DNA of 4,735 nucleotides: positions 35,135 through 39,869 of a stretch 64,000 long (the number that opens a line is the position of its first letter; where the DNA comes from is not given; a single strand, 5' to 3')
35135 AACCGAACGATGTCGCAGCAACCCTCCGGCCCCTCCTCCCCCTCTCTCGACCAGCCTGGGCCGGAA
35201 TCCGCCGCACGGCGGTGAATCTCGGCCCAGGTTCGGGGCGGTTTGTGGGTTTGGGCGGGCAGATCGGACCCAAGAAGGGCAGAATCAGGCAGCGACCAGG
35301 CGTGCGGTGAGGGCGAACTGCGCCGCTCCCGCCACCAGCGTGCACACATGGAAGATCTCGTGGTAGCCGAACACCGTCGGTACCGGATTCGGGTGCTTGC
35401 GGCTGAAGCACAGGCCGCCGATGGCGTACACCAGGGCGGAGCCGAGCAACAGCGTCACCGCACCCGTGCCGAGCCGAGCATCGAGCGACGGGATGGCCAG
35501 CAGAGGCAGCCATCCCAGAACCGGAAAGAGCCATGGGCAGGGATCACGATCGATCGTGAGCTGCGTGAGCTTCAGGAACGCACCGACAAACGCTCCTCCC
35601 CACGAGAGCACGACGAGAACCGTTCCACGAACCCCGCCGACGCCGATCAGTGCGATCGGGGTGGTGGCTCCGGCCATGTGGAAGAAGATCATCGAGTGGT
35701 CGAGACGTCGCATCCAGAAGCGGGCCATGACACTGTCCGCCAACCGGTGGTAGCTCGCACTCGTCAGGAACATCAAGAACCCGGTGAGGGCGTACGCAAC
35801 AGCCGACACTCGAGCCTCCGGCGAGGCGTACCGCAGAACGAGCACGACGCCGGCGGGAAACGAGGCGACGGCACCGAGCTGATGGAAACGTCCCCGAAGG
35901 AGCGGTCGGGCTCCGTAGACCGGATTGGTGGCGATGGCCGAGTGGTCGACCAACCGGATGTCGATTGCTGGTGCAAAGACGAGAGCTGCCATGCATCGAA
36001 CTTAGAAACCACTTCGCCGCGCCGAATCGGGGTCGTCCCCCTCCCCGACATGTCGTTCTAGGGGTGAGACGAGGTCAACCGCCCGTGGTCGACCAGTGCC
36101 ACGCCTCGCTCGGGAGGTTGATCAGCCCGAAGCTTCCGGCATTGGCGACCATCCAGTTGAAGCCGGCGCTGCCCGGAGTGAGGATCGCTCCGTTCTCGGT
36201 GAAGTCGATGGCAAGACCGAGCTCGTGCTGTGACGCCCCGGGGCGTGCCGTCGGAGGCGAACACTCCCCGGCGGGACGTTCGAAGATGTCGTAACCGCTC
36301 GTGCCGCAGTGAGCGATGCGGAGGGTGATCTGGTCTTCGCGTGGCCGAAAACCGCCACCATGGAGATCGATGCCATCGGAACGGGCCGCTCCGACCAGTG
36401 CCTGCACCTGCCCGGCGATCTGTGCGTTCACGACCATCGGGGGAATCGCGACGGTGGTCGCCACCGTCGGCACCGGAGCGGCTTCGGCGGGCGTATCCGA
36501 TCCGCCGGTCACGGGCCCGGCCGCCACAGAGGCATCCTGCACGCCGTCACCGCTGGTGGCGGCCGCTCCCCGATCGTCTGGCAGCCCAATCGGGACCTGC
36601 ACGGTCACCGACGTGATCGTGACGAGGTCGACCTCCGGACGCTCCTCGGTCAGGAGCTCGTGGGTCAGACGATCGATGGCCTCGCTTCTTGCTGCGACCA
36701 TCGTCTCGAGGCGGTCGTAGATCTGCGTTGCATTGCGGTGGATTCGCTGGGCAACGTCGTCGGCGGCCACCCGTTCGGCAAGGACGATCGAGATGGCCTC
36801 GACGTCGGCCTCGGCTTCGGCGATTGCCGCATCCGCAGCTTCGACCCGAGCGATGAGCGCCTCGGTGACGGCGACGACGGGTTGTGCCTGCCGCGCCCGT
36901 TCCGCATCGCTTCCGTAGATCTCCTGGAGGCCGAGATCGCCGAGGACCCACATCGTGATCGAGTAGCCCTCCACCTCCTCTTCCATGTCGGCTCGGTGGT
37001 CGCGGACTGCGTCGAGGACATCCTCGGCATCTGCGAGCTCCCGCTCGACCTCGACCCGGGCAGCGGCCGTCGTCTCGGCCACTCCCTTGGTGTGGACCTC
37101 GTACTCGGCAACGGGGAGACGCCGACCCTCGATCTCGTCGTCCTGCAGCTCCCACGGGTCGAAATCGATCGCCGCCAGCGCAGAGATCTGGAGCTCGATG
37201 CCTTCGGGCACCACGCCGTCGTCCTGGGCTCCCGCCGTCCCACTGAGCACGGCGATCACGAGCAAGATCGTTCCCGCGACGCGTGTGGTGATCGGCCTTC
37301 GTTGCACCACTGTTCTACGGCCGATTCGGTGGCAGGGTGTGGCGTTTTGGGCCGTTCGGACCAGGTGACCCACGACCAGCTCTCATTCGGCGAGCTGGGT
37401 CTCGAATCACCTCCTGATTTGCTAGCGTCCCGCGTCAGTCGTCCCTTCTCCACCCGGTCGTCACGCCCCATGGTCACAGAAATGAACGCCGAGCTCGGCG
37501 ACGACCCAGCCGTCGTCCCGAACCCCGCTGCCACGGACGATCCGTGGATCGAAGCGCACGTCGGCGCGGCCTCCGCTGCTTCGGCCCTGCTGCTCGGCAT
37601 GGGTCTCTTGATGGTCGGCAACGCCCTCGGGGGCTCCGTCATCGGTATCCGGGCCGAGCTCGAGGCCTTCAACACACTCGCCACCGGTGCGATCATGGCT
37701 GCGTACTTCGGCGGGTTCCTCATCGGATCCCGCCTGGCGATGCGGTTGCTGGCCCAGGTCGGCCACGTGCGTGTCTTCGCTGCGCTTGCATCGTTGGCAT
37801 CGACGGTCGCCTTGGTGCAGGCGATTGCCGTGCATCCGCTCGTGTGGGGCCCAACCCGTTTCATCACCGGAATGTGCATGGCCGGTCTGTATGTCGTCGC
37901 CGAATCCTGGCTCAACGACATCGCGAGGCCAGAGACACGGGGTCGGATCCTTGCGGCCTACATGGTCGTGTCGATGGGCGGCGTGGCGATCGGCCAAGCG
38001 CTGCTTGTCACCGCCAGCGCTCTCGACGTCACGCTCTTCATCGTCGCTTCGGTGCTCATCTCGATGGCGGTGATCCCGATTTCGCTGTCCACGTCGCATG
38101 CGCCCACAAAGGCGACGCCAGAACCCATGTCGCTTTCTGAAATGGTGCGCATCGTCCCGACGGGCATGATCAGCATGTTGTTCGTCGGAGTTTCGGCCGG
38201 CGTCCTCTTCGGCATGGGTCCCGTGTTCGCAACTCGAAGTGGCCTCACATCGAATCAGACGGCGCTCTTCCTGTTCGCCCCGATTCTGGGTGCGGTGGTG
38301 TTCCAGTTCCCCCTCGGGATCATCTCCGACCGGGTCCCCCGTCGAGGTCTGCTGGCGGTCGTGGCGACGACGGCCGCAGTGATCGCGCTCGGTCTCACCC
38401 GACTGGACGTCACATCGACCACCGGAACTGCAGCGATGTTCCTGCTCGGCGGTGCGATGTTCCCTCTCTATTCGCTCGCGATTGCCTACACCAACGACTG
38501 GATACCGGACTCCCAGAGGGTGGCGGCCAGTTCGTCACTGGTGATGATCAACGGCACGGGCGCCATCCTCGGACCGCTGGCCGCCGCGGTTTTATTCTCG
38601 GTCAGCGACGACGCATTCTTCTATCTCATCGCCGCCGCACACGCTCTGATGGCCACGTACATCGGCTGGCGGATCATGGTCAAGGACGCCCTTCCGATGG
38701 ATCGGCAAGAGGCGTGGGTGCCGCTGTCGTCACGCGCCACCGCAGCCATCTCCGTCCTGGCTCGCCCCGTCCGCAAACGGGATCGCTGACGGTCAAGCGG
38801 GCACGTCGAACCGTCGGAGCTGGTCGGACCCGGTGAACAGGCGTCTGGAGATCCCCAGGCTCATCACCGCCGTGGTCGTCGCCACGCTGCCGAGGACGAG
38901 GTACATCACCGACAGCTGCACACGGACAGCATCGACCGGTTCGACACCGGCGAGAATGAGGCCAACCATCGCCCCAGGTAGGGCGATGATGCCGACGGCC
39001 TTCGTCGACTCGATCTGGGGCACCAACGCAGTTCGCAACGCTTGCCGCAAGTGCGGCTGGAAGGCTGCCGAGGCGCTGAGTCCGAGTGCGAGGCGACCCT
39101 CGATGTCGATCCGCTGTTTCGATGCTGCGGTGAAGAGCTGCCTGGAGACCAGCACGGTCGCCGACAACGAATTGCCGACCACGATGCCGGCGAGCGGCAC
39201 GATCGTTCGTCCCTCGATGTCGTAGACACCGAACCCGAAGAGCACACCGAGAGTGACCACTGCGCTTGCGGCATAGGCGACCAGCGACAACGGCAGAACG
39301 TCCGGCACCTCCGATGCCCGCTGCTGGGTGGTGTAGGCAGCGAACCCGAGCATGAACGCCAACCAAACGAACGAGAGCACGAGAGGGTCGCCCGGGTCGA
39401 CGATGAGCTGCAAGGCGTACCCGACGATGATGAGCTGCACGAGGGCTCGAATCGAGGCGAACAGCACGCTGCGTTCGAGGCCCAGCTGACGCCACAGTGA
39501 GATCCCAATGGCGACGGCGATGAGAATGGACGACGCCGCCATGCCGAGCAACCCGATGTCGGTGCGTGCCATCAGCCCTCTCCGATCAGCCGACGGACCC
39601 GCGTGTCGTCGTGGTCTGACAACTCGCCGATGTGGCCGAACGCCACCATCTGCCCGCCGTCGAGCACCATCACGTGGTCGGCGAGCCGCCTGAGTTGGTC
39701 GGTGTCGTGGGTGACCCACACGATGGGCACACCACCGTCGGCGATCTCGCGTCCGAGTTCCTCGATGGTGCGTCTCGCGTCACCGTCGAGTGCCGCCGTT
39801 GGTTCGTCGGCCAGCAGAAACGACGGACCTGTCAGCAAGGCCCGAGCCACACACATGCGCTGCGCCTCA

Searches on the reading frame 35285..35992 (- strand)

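Call 7: search_protein_families(library=pfam, proteins=[window:35285-35992:-])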
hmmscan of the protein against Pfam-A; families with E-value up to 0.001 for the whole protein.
window:35285-35992:- (235 aa): 1 family
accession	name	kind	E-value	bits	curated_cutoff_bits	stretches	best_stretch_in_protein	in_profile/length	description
PF03006.26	HlyIII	-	1.6e-30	106.9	26.2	1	29-225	5-223/224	Haemolysin-III related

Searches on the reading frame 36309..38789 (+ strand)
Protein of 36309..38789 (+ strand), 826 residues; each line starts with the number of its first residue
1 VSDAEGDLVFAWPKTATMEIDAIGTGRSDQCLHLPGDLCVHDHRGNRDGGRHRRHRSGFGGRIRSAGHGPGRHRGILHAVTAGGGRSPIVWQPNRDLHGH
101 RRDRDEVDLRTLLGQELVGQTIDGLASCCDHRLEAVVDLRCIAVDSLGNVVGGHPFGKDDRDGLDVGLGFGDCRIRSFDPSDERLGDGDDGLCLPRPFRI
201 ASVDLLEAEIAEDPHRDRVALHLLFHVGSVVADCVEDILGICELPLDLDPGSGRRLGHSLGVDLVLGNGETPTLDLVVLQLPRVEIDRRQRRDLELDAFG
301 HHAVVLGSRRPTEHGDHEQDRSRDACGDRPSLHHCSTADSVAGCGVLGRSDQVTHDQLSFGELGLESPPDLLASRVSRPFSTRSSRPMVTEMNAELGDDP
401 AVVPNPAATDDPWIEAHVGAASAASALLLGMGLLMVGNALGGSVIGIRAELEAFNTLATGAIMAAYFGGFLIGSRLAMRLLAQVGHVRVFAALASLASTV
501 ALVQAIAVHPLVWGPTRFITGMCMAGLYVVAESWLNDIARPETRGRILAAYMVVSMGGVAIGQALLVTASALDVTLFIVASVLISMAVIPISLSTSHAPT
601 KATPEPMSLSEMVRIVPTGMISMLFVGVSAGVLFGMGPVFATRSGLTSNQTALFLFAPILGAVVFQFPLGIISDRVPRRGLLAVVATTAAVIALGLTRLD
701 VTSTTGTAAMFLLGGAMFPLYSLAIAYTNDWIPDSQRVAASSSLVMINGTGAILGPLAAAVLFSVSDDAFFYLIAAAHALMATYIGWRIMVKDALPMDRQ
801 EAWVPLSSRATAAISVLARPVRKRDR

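Call 7: search_protein_families(library=pfam, proteins=[window:36309-38789:+])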
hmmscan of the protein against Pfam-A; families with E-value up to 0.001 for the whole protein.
window:36309-38789:+ (826 aa): 1 family
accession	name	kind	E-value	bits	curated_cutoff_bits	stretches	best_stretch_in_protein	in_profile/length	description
PF07690.21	MFS_1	-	3.9e-26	92.2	33.4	2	429-718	3-309/347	Major Facilitator Superfamily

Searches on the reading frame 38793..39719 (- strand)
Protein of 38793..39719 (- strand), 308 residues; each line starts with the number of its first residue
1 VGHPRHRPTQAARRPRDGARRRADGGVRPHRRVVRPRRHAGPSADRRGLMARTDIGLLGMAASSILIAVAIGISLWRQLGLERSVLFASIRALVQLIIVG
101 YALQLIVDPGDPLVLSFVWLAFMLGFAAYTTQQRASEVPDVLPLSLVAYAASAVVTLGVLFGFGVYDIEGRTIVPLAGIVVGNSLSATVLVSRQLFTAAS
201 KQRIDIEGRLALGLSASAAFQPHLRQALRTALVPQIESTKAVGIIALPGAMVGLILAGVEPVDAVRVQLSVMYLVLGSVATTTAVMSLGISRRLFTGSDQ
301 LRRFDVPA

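Call 7: search_protein_families(library=pfam, proteins=[window:38793-39719:-])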
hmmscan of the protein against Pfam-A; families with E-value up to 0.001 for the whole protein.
window:38793-39719:- (308 aa): 1 family
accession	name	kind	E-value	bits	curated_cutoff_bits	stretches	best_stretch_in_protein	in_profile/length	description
PF03649.18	UPF0014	-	5.8e-62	209.6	22.6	1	59-295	3-242/242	Uncharacterised protein family (UPF0014)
